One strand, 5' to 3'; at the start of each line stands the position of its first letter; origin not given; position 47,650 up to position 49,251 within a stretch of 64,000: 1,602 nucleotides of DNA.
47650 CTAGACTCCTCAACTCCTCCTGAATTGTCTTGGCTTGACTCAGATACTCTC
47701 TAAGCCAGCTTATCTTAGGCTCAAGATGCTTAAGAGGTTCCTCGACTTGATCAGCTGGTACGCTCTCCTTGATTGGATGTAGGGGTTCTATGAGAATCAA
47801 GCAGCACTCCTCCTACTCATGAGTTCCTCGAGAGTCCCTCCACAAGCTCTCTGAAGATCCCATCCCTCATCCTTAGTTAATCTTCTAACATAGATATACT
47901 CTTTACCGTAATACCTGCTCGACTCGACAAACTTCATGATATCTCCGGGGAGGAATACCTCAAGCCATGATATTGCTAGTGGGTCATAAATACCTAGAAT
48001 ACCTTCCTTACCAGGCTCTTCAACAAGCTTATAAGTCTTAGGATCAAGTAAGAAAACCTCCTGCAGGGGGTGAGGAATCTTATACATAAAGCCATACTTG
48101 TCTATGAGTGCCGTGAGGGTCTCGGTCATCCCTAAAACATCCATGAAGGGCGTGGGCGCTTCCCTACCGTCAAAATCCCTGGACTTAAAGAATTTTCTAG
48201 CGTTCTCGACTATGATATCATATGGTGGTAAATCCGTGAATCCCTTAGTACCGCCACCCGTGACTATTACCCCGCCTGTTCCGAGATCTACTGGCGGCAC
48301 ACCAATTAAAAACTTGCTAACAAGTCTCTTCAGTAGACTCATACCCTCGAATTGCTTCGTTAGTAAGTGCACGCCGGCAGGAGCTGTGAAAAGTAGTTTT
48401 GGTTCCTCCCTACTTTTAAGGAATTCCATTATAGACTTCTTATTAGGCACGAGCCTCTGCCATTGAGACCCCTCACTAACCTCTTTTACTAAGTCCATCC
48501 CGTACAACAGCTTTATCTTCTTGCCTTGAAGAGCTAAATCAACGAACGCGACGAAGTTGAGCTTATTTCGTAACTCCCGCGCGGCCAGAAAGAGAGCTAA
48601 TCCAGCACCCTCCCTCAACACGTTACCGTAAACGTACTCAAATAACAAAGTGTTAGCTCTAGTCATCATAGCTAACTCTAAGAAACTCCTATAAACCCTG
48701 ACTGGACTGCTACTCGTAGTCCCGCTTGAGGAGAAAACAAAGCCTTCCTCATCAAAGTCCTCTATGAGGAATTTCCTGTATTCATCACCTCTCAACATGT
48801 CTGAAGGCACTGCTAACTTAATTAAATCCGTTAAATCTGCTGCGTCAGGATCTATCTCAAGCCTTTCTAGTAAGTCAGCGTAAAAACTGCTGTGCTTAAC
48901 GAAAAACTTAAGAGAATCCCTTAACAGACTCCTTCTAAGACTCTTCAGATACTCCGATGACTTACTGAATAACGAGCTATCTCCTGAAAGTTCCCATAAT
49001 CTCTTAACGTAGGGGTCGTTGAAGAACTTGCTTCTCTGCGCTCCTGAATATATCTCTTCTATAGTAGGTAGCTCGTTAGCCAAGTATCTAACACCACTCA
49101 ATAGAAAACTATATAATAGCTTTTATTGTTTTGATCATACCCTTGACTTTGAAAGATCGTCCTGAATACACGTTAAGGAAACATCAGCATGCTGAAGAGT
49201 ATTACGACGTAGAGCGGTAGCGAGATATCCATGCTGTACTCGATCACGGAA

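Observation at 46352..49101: LuxC/LuxE-like fatty-acyl reductase pair without luxD or luxAB in an archaeon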

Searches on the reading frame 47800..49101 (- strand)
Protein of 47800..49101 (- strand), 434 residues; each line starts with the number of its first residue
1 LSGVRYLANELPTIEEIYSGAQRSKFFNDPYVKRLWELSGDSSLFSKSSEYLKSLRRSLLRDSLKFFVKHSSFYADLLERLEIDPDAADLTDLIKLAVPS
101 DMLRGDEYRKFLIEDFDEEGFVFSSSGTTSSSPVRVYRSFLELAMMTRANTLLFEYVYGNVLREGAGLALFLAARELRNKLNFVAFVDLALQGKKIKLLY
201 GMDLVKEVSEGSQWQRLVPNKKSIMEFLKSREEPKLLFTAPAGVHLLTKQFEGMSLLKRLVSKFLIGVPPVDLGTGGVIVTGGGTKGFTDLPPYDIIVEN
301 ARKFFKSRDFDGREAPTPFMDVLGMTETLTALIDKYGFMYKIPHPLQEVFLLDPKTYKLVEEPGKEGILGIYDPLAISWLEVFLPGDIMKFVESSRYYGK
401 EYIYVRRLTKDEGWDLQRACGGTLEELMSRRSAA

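Call 6: search_protein_families(library=pfam, proteins=[window:47800-49101:-], max_evalue=1)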
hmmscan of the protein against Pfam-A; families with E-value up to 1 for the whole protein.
window:47800-49101:- (434 aa): 0 families

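Call 7: search_protein_families(library=ncbifam, proteins=[window:47800-49101:-], max_evalue=1)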
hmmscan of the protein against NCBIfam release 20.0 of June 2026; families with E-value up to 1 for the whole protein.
window:47800-49101:- (434 aa): 3 families
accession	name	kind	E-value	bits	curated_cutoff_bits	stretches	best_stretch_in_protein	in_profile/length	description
NF041878.1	paak_haloarch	equivalog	0.069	11.7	700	1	48-137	9-100/427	phenylacetate--CoA ligase PaaK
NF045666.1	DVU1553_fam_AMP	equivalog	0.098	11.7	300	1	47-140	18-111/331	DVU_1553 family AMP-dependent CoA ligase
NF053551.1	FlxY_rubin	equivalog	0.16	10.7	520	1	47-101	4-59/424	flexirubin biosynthesis putative acyl-CoA ligase FlxY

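Call 12: search_solved_structures(query=window:47800-49101:-, max_evalue=10, show_alignments=2)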
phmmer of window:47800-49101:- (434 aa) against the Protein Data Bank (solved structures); distinct sequences matched with E-value up to 10: 1.
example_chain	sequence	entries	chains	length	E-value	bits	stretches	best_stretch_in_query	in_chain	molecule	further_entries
3fcd_A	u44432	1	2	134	1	11.7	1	317-368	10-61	Lyase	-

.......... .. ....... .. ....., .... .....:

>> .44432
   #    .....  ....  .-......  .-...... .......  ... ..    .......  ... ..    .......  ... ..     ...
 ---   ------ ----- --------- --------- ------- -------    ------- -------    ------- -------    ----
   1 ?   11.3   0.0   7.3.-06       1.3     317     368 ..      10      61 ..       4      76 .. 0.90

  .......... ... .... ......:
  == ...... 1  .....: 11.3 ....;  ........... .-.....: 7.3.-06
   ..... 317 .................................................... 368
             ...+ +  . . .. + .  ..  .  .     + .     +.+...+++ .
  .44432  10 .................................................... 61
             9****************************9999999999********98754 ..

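Call 14: find_homologous_proteins(query=window:47800-49101:-, max_evalue=0.001)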
Query window:47800-49101:- (434 aa): 178 proteins with E <= 0.001 among 8000 candidates; the best 120 are listed.
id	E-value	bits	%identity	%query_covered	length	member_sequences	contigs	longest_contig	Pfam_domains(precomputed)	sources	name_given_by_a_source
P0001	7.5e-278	940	97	100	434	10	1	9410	-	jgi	-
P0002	7.8e-254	860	88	99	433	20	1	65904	-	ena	-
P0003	2.7e-253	859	88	98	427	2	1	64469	-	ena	-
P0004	2.4e-246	836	85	99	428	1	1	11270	-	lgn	-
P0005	1.0e-231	788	80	99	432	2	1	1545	-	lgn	-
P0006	6.1e-229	778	79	99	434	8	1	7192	-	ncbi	ncbi:MAG: hypothetical protein QXM76_02470 [Zestosphaera sp.]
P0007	3.4e-223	759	78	97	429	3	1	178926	-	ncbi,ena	-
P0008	1.7e-201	688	73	96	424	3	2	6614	-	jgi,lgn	-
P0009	1.7e-200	685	72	97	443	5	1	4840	-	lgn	-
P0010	3.6e-197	674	71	97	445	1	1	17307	-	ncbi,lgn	ncbi:MAG: hypothetical protein QW080_01770 [Sulfolobales archaeon]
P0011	9.8e-197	672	71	98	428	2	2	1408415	-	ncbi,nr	ncbi:MAG: hypothetical protein RMI56_03380 [Sulfolobales archaeon]|nr:hypothetical protein [Sulfolob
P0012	6.2e-195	666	70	97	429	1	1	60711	-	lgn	-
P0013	4.2e-193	660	69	98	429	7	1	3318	-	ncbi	ncbi:MAG: hypothetical protein QW104_05215 [Nitrososphaerota archaeon]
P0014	3.6e-192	657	69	97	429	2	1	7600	-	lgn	-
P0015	3.8e-192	657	69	97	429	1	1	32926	-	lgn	-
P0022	2.6e-184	631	68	97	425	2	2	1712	PF04443.18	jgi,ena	-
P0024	2.3e-179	615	66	97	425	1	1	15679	PF04443.18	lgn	-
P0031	6.5e-175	600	65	97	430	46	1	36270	-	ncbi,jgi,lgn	jgi:phenylacetate-CoA ligase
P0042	3.7e-171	588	61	96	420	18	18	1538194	-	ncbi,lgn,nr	ncbi:MAG: hypothetical protein ABC585_01125 [Candidatus Methanosuratincola petrocarbonis]|nr:hypothe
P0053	5.1e-167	574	61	96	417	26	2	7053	-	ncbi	ncbi:MAG: hypothetical protein QXY19_08045 [Archaeoglobaceae archaeon]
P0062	2.1e-163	562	59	95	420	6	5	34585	PF04443.18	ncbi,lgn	ncbi:MAG: hypothetical protein QXQ27_05270 [Nitrososphaerota archaeon]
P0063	2.9e-163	562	59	96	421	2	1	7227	-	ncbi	ncbi:MAG: hypothetical protein QW739_01905 [Candidatus Odinarchaeota archaeon]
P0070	1.8e-161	556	58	97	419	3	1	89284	PF04443.18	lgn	-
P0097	4.1e-155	535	56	94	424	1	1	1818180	-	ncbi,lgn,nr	ncbi:MAG: hypothetical protein HPY73_06625 [Methanomassiliicoccales archaeon]|nr:MAG: hypothetical p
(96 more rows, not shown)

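Call 18: find_related_loci(query=window:47800-49101:-, collection=genome_contigs, flank=8000)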
Query window:47800-49101:- (434 aa) in genome_contigs; peptide patterns used: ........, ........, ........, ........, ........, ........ (x = any residue, [..] = any of these).
85 stretches matched a pattern; 3 encode a relative of the query (tblastn E <= 1e-3); 3 distinct loci.
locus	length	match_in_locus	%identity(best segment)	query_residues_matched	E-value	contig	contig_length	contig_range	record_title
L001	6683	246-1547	97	1-434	0e+0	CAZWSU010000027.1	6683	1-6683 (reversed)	MAG TPA_asm: uncultured Desulfurococcaceae archaeon isolate binchicken_co25_45 genome assembly, contig: k141_37966, whol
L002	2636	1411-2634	97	2-410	0e+0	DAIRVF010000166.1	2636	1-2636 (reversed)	MAG TPA_asm: Zestosphaera sp. isolate CTOTU25733 NODE_3219_length_2636_cov_5.683843, whole genome shotgun sequence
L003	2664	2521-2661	96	2-48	9e-24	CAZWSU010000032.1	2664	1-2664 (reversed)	MAG TPA_asm: uncultured Desulfurococcaceae archaeon isolate binchicken_co25_45 genome assembly, contig: k141_49868, whol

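Call 19: find_encoding_contigs(protein=P0042, flank=8000, max_places=2)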
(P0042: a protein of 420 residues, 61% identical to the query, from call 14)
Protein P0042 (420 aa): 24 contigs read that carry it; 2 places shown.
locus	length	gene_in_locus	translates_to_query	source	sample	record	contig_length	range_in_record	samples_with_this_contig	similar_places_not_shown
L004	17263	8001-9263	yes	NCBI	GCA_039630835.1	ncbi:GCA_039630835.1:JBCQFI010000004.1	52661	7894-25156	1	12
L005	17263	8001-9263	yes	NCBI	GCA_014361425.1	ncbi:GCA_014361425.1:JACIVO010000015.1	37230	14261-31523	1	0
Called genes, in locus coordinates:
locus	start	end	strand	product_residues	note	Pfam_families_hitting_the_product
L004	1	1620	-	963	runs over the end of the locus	PF00270:DEAD, PF04851:ResIII, PF00271:Helicase_C, PF19306:WHD_Lhr, PF08494:DEAD_assoc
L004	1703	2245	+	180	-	PF18306:LDcluster4, PF03641:Lysine_decarbox, PF18171:LSDAT_prok (weak)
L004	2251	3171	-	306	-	PF00890:FAD_binding_2 (faint), PF01134:GIDA (faint), PF01266:DAO (faint), PF01494:FAD_binding_3 (faint), PF07992:Pyr_redox_2, PF12831:FAD_oxidored (weak), PF13738:Pyr_redox_3, PF00070:Pyr_redox, +2 more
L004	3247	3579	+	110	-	PF00355:Rieske, PF13806:Rieske_2, PF22543:Rieske_4 (weak)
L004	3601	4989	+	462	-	PF00890:FAD_binding_2 (faint), PF01134:GIDA (weak), PF07992:Pyr_redox_2, PF13434:Lys_Orn_oxgnase (faint), PF13738:Pyr_redox_3, PF00070:Pyr_redox, PF02852:Pyr_redox_dim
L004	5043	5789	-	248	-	PF01061:ABC2_membrane, PF12698:ABC2_membrane_3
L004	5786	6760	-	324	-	PF13175:AAA_15 (faint), PF00005:ABC_tran, PF13304:AAA_21 (weak), PF13732:DrrA1-3_C (weak)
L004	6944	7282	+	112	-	PF01022:HTH_5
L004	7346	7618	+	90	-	PF13192:Thioredoxin_3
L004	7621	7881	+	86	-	PF13192:Thioredoxin_3 (weak), PF26315:TsoX (weak)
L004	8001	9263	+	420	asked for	-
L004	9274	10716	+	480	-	PF05893:LuxC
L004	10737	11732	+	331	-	PF01073:3Beta_HSD, PF01370:Epimerase, PF04321:RmlD_sub_bind, PF05368:NmrA, PF13460:NAD_binding_10, PF16363:GDP_Man_Dehyd, PF07993:NAD_binding_4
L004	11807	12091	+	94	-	PF00462:Glutaredoxin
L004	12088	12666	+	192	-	PF02943:FeThRed_B, PF21349:RUBY_RBDX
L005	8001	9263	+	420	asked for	-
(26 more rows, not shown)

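Call 20: find_encoding_contigs(protein=P0097, flank=8000, max_places=2)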
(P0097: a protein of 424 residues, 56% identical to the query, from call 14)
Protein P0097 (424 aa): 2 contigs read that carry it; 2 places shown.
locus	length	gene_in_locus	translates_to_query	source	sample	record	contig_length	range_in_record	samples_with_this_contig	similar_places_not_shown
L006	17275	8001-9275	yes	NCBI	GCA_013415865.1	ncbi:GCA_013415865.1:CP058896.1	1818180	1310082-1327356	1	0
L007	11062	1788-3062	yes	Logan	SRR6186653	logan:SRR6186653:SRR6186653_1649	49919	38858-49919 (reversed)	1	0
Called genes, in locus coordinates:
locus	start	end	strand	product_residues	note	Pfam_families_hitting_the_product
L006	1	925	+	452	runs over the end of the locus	PF01523:PmbA_TldD_1st, PF19289:PmbA_TldD_3rd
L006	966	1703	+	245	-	-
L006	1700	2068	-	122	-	PF04126:Cyclophil_like, PF18050:Cyclophil_like2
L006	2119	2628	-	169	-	-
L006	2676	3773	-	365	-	PF02826:2-Hacid_dh_C (weak), PF03446:NAD_binding_2 (faint), PF07991:KARI_N, PF01450:KARI_C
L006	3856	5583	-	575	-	PF02776:TPP_enzyme_N, PF00205:TPP_enzyme_M, PF02775:TPP_enzyme_C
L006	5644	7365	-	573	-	PF02776:TPP_enzyme_N, PF00205:TPP_enzyme_M, PF02775:TPP_enzyme_C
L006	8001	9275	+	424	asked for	-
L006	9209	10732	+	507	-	PF05893:LuxC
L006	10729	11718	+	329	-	PF01073:3Beta_HSD, PF01370:Epimerase, PF02719:Polysacc_synt_2 (faint), PF04321:RmlD_sub_bind, PF05368:NmrA, PF13460:NAD_binding_10, PF16363:GDP_Man_Dehyd, PF07993:NAD_binding_4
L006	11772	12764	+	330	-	PF01040:UbiA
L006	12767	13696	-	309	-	PF04055:Radical_SAM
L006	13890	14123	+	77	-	PF18898:DUF5654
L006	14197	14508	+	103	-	-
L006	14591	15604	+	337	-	PF00044:Gp_dh_N (weak), PF01113:DapB_N (faint), PF02800:Gp_dh_C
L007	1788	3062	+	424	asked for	-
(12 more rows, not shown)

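Call 21: find_encoding_contigs(protein=P0011, flank=8000, max_places=2)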
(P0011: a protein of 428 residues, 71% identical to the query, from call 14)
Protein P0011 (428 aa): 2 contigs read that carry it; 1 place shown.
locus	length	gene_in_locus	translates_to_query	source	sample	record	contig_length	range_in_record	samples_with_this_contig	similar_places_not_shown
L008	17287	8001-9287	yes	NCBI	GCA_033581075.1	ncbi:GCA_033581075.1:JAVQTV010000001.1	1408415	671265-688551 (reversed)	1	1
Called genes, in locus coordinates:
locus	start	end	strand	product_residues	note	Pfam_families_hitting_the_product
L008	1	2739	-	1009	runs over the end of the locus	PF00082:Peptidase_S8, PF04513:Baculo_PEP_C (faint), PF04102:SlyX (faint), PF12795:MscS_porin (faint), PF06160:EzrA (faint)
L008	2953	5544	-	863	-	PF00082:Peptidase_S8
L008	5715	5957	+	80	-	-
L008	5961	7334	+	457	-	PF01970:TctA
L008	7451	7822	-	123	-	-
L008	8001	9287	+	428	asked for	-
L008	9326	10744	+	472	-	PF05893:LuxC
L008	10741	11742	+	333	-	PF01073:3Beta_HSD, PF01370:Epimerase, PF02719:Polysacc_synt_2 (weak), PF04321:RmlD_sub_bind, PF05368:NmrA, PF13460:NAD_binding_10, PF16363:GDP_Man_Dehyd, PF07993:NAD_binding_4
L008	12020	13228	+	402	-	PF07690:MFS_1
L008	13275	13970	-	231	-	PF03483:B3_4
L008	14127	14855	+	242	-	PF00005:ABC_tran, PF02463:SMC_N (faint), PF13304:AAA_21 (faint)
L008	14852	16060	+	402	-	PF01458:SUFBD_core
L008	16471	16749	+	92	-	-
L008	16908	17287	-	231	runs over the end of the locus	-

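Call 25: search_solved_structures(query=A1, max_evalue=10, show_alignments=3)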
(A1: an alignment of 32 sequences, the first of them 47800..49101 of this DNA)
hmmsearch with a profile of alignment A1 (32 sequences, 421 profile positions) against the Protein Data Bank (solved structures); distinct sequences matched with E-value up to 10: 5.
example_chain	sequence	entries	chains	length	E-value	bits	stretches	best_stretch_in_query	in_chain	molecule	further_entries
7xc6_E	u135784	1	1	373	0.00036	22.6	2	34-121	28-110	LuxE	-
2y4o_A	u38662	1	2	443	0.1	14.6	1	36-126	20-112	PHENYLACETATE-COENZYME A LIGASE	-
2y27_A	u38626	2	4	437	0.44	12.5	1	36-126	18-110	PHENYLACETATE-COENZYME A LIGASE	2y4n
8fbo_A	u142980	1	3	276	0.48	12.3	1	20-87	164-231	KWOCA_102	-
7eko_L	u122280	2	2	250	0.76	11.7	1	245-287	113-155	ATP-dependent Clp protease proteolytic subunit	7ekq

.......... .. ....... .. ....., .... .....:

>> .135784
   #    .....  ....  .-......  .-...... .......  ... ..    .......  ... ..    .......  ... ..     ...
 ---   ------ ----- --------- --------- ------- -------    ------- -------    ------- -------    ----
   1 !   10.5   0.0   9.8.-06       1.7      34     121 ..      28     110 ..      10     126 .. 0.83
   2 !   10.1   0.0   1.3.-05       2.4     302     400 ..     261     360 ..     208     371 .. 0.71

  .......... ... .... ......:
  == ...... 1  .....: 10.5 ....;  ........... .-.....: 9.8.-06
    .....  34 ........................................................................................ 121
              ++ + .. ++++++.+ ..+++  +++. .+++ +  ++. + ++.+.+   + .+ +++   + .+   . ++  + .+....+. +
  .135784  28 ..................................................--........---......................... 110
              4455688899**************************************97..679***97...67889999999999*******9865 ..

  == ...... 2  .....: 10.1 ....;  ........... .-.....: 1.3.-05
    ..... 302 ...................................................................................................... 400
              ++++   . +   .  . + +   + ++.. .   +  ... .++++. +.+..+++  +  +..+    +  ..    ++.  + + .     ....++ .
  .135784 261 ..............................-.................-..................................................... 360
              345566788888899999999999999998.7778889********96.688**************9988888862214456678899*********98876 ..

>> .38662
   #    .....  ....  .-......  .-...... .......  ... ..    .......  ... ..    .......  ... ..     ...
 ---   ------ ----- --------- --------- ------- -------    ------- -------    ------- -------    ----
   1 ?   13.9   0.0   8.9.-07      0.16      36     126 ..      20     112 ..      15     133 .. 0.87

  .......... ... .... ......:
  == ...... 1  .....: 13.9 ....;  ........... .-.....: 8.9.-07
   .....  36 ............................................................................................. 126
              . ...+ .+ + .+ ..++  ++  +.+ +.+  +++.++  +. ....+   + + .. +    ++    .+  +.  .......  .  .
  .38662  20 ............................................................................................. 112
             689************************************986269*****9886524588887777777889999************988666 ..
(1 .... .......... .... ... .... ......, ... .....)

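Call 27: find_encoding_contigs(protein=P0063, flank=8000, max_places=2)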
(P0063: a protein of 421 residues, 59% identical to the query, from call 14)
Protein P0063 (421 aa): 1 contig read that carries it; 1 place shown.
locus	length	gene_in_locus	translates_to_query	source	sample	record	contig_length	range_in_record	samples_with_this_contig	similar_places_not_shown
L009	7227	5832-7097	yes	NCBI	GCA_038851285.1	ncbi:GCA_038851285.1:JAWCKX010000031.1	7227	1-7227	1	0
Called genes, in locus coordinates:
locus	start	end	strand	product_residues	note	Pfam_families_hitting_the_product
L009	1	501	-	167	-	?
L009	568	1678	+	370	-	PF01969:Ni_insertion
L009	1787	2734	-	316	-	PF00753:Lactamase_B, PF23023:Anti-Pycsar_Apyc1, PF19583:ODP, PF12706:Lactamase_B_2 (weak)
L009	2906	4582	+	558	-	-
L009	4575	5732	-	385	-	PF00155:Aminotran_1_2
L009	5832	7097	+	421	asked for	-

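Call 28: find_encoding_contigs(protein=P0053, flank=8000, max_places=2)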
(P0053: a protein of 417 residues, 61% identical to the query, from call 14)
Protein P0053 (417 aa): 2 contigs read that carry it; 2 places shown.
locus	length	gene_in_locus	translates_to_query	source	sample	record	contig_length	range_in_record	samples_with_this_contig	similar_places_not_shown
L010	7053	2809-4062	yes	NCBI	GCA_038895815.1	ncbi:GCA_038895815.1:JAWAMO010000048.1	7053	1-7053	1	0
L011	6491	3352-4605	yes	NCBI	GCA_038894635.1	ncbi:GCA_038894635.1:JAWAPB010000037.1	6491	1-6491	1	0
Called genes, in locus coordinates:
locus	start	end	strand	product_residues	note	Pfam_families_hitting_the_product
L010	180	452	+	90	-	PF01893:UPF0058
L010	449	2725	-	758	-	PF00270:DEAD, PF04851:ResIII (weak), PF00271:Helicase_C, PF22590:Cas3-like_C_2, PF09369:MZB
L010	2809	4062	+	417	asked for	-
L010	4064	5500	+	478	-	PF00171:Aldedh, PF05893:LuxC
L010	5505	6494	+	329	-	PF01073:3Beta_HSD, PF01370:Epimerase, PF02719:Polysacc_synt_2 (weak), PF04321:RmlD_sub_bind, PF05368:NmrA, PF13460:NAD_binding_10, PF16363:GDP_Man_Dehyd, PF07993:NAD_binding_4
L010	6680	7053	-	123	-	PF13581:HATPase_c_2, PF02518:HATPase_c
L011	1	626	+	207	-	PF04165:DUF401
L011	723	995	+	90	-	PF01893:UPF0058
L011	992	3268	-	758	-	PF00270:DEAD, PF04851:ResIII (faint), PF00271:Helicase_C, PF22590:Cas3-like_C_2, PF09369:MZB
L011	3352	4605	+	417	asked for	-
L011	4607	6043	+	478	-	PF00171:Aldedh, PF05893:LuxC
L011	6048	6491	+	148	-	PF01073:3Beta_HSD, PF01370:Epimerase, PF02719:Polysacc_synt_2, PF04321:RmlD_sub_bind, PF05368:NmrA, PF16363:GDP_Man_Dehyd, PF13460:NAD_binding_10, PF07993:NAD_binding_4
